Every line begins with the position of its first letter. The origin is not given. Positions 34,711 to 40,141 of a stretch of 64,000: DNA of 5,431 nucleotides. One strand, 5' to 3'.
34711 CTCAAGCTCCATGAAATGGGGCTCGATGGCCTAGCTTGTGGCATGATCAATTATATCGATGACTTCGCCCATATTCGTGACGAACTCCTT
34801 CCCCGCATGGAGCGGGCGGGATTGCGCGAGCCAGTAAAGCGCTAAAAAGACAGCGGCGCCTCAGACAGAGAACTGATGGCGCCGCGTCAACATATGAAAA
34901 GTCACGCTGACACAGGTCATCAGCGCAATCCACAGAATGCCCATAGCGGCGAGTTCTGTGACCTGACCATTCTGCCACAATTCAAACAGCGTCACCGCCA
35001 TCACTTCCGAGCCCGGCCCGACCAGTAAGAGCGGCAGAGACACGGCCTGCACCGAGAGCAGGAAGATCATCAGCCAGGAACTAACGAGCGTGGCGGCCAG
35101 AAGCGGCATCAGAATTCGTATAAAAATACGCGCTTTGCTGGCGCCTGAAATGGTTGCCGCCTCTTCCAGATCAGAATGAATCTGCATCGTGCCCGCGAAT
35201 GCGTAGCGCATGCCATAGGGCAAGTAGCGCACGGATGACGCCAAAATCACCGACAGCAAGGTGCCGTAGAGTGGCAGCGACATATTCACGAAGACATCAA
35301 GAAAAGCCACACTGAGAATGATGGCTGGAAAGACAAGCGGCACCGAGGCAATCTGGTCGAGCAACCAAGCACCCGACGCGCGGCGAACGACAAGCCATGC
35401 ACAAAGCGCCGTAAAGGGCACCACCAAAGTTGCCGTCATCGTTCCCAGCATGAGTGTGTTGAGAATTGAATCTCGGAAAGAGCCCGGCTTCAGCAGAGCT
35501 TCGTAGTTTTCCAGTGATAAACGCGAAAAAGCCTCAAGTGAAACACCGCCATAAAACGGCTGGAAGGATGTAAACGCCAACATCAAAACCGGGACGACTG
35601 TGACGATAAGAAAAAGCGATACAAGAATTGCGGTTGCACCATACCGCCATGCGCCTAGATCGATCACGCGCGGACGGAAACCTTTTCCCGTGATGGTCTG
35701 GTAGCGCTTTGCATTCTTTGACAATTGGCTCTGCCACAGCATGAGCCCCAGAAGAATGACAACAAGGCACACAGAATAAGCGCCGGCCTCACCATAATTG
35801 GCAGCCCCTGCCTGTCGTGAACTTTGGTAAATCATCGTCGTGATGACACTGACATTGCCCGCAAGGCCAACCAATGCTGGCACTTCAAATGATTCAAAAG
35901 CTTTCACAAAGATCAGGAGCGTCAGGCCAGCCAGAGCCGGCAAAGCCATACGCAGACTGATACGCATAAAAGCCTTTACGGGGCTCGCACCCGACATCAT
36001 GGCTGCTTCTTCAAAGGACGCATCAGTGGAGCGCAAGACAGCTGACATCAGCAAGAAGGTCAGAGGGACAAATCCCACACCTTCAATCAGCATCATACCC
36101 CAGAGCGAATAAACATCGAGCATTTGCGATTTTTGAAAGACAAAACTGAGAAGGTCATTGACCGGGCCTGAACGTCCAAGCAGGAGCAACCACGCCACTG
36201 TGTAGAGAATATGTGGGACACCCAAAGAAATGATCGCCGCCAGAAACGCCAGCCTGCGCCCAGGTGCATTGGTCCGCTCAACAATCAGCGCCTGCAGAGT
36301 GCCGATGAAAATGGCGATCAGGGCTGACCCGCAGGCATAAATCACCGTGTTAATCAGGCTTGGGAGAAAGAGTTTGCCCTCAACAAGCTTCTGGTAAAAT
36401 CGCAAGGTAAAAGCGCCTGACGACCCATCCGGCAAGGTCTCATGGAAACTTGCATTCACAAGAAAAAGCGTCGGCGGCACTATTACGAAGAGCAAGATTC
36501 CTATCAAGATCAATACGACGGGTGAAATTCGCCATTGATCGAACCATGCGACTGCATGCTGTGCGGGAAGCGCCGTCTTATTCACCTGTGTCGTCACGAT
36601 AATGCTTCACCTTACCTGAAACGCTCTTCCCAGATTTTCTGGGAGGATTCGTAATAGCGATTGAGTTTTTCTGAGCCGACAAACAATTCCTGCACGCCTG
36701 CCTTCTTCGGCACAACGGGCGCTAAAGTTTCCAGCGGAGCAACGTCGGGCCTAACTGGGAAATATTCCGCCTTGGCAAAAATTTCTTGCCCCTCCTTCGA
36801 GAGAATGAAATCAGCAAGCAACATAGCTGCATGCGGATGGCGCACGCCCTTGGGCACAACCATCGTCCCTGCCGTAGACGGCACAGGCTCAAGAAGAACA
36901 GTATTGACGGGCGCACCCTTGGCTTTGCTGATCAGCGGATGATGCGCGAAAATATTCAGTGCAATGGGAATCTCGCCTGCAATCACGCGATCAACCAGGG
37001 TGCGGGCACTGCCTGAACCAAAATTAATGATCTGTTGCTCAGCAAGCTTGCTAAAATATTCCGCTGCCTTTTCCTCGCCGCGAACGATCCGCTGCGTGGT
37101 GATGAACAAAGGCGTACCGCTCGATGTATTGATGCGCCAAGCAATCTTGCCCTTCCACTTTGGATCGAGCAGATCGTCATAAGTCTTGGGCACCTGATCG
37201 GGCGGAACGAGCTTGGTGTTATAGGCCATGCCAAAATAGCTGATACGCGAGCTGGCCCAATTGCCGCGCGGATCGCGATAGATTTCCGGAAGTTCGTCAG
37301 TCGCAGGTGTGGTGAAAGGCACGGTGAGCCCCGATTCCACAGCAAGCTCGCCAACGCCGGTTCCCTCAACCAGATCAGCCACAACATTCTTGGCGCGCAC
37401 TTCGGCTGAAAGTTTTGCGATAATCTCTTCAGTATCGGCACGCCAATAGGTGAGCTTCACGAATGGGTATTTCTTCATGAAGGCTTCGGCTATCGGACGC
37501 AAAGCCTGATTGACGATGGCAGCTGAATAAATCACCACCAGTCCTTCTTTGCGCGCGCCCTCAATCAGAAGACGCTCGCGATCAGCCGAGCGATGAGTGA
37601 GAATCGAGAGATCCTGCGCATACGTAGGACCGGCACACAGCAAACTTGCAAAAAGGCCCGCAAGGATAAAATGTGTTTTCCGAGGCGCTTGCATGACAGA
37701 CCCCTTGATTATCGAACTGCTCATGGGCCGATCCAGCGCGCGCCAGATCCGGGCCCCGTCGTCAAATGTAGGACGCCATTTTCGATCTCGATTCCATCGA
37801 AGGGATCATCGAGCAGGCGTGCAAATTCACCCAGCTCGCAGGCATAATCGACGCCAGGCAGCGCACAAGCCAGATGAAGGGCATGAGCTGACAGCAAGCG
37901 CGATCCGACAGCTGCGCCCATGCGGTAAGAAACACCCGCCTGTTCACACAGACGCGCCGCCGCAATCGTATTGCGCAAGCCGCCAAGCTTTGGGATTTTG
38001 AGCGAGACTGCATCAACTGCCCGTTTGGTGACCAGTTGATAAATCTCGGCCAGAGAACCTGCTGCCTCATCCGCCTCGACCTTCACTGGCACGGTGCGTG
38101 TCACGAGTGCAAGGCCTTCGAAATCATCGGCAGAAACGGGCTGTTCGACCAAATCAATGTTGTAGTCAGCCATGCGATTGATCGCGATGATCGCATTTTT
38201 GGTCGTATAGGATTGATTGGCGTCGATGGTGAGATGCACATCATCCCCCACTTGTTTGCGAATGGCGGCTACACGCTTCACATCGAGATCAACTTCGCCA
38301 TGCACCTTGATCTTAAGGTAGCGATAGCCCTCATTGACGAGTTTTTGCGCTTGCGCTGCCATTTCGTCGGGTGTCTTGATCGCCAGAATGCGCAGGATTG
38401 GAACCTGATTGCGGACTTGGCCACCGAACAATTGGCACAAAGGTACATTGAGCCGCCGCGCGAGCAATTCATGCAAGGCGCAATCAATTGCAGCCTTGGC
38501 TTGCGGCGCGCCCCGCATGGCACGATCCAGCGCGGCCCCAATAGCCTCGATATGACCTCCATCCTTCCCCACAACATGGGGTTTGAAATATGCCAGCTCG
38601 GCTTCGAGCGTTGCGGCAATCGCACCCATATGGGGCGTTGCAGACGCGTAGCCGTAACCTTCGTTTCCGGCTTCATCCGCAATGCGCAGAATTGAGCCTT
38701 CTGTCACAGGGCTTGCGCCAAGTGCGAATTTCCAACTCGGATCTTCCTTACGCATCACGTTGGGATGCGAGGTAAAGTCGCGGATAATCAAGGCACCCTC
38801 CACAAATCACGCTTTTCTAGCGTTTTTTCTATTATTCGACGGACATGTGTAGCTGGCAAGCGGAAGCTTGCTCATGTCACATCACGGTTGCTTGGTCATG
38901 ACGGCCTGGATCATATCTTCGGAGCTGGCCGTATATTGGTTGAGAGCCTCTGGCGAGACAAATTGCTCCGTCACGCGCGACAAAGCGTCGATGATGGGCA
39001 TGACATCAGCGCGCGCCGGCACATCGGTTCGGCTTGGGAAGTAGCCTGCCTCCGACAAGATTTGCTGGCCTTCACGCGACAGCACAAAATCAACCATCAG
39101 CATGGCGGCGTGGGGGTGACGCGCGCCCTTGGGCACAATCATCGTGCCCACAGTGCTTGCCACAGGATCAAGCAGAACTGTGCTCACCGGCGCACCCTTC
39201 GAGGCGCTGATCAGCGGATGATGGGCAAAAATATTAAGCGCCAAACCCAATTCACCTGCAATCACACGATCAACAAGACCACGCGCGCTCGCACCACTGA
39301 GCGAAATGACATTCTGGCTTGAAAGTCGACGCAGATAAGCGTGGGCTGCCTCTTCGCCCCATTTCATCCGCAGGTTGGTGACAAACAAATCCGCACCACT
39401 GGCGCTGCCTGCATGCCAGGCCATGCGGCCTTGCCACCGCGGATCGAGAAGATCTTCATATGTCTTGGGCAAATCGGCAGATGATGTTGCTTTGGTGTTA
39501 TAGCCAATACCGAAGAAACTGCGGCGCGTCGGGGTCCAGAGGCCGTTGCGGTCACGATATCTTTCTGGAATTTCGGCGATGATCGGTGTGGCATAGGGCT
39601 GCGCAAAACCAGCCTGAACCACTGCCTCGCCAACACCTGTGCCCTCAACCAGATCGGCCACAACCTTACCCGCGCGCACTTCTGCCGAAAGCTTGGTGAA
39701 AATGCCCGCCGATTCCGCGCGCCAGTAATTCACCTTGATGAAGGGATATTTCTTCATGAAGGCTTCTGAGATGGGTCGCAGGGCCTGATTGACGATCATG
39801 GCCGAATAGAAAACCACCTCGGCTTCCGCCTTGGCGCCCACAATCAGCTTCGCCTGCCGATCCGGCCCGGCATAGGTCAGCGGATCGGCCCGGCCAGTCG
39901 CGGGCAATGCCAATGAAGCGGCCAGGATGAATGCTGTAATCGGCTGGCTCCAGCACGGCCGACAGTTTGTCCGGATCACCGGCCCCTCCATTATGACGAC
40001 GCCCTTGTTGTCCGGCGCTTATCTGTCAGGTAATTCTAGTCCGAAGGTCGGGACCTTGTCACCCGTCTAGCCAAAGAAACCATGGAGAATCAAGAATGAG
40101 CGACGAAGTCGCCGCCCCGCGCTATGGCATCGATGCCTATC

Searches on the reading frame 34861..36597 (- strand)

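Call 76: search_protein_families(library=pfam, proteins=[window:34861-36597:-], max_evalue=0.0001)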
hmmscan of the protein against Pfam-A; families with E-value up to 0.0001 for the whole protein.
window:34861-36597:- (578 aa): 1 family
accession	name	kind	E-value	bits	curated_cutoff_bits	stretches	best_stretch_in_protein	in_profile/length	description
PF00528.27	BPD_transp_1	-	3.1e-15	56.8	26.4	2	394-570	3-178/184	Binding-protein-dependent transport system inner membrane component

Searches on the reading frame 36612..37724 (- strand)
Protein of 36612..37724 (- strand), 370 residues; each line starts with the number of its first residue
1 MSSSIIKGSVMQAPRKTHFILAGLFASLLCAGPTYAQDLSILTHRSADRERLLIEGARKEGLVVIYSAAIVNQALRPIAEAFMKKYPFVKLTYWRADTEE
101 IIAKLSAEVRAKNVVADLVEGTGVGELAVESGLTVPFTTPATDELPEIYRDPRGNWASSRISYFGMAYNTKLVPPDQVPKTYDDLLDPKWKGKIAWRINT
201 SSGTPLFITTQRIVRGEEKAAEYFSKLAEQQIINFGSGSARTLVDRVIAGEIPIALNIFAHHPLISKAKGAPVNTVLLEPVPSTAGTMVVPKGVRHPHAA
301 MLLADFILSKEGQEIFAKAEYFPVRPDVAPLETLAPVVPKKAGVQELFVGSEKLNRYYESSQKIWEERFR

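Call 76: search_protein_families(library=pfam, proteins=[window:36612-37724:-], max_evalue=0.0001)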
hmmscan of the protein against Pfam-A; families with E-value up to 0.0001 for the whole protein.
window:36612-37724:- (370 aa): 4 families
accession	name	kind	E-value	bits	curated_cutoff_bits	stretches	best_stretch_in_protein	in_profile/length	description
PF13343.11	SBP_bac_6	-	1.7e-24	87.1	24.6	1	121-328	17-220/245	Bacterial extracellular solute-binding protein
PF13416.11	SBP_bac_8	-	3.9e-23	83.1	27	1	78-333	2-270/279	Bacterial extracellular solute-binding protein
PF01547.30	SBP_bac_1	-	5.8e-15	56.5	26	1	73-314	6-307/307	Bacterial extracellular solute-binding protein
PF13531.11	SBP_bac_11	-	1.6e-08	35.1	25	1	64-319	2-224/227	Bacterial extracellular solute-binding protein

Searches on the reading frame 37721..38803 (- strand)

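Call 56: search_protein_families(library=ncbifam, proteins=[window:37721-38803:-], max_evalue=0.00001)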
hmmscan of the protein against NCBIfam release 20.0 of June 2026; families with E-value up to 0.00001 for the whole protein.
window:37721-38803:- (360 aa): 19 families
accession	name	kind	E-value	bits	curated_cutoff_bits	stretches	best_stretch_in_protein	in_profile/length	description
TIGR02534.1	mucon_cyclo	subfamily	3e-58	197.7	334.95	1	39-354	32-354/368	muconate/chloromuconate family cycloisomerase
NF043002.1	HProlDhtase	equivalog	7.7e-41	140.2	500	1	35-316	32-312/366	cis-3-hydroxy-L-proline dehydratase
NF041118.1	A_G_epim_Thtga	equivalog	1.2e-40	139.7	500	1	39-320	34-314/341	L-Ala-D/L-Glu epimerase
NF042940.1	racemase_DgcA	equivalog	7e-37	127.3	400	1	43-320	32-293/323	N-acetyl-D-Glu racemase DgcA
NF047820.1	TalGalacDh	equivalog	1e-33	116.8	500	1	40-354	42-353/371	L-talarate/galactarate dehydratase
TIGR01928.1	menC_lowGC_arch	equivalog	1.1e-31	110.1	200.65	1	38-324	25-308/325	o-succinylbenzoate synthase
NF011708.0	PRK15129.1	equivalog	1.9e-28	99.4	343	1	44-313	36-291/321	L-Ala-D/L-Glu epimerase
NF002782.0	PRK02901.1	equivalog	5.7e-27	94.5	288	1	115-347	73-290/328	o-succinylbenzoate synthase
NF040790.2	glucon_galact_dh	equivalog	4.2e-26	91.7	750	1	39-354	28-358/390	bifunctional D-gluconate/D-galactonate dehydratase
NF010624.0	PRK14017.1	equivalog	2.1e-25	89.6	311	1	38-312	17-300/382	galactonate dehydratase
NF040866.1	AraD_Arch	equivalog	1.6e-24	86.6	650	1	38-354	36-358/372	arabinonate dehydratase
NF043051.1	ManoateDhtManD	equivalog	1e-21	77.2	550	2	38-166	19-149/403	D-mannonate dehydratase ManD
NF011654.0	PRK15072.1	subfamily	4.4e-20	71.9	430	2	32-166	13-149/404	D-galactonate dehydratase family protein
NF011968.0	PRK15440.1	equivalog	3.8e-14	52.4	393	1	102-308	125-328/395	L-rhamnonate dehydratase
TIGR01927.1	menC_gam_Gplu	equivalog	1.9e-13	50.4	130.55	1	35-298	22-269/307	o-succinylbenzoate synthase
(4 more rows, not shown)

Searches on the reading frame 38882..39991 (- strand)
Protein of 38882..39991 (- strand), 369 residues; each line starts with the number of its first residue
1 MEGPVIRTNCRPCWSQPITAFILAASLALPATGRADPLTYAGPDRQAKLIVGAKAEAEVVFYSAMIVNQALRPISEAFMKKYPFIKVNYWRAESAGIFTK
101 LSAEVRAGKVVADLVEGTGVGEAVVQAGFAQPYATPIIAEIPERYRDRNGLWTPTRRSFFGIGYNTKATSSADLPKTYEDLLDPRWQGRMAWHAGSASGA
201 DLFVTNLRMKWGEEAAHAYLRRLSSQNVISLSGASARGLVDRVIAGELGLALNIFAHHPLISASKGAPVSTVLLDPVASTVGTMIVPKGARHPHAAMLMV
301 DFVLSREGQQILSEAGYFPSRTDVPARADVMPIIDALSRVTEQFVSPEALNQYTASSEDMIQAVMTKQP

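Call 3: search_protein_families(library=pfam, proteins=[window:38882-39991:-], max_evalue=0.01)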
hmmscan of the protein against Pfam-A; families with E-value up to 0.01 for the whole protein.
window:38882-39991:- (369 aa): 4 families
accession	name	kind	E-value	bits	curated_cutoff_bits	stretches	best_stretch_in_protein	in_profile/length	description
PF13343.11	SBP_bac_6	-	2.2e-22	80.2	24.6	1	118-340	18-237/245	Bacterial extracellular solute-binding protein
PF13416.11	SBP_bac_8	-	5.4e-15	56.4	27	1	76-329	4-270/279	Bacterial extracellular solute-binding protein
PF01547.30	SBP_bac_1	-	8e-13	49.5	26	1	72-310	12-307/307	Bacterial extracellular solute-binding protein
PF13531.11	SBP_bac_11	-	1.6e-10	41.5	25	1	61-317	3-226/227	Bacterial extracellular solute-binding protein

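Call 56: search_protein_families(library=ncbifam, proteins=[window:38882-39991:-], max_evalue=0.00001)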
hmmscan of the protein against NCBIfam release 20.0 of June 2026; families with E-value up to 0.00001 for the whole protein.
window:38882-39991:- (369 aa): 3 families
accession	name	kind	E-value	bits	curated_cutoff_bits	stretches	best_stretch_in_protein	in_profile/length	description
NF011620.1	PRK15046.1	equivalog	1.2e-21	76.9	310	1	53-329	22-299/334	2-aminoethylphosphonate ABC transporter substrate-binding protein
TIGR03261.1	phnS2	equivalog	6.3e-21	74.8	392.75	1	52-332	17-299/334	putative 2-aminoethylphosphonate ABC transporter substrate-binding protein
TIGR03227.1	PhnS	equivalog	1.9e-19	69.8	395.3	1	51-327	26-307/360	2-aminoethylphosphonate ABC transporter substrate-binding protein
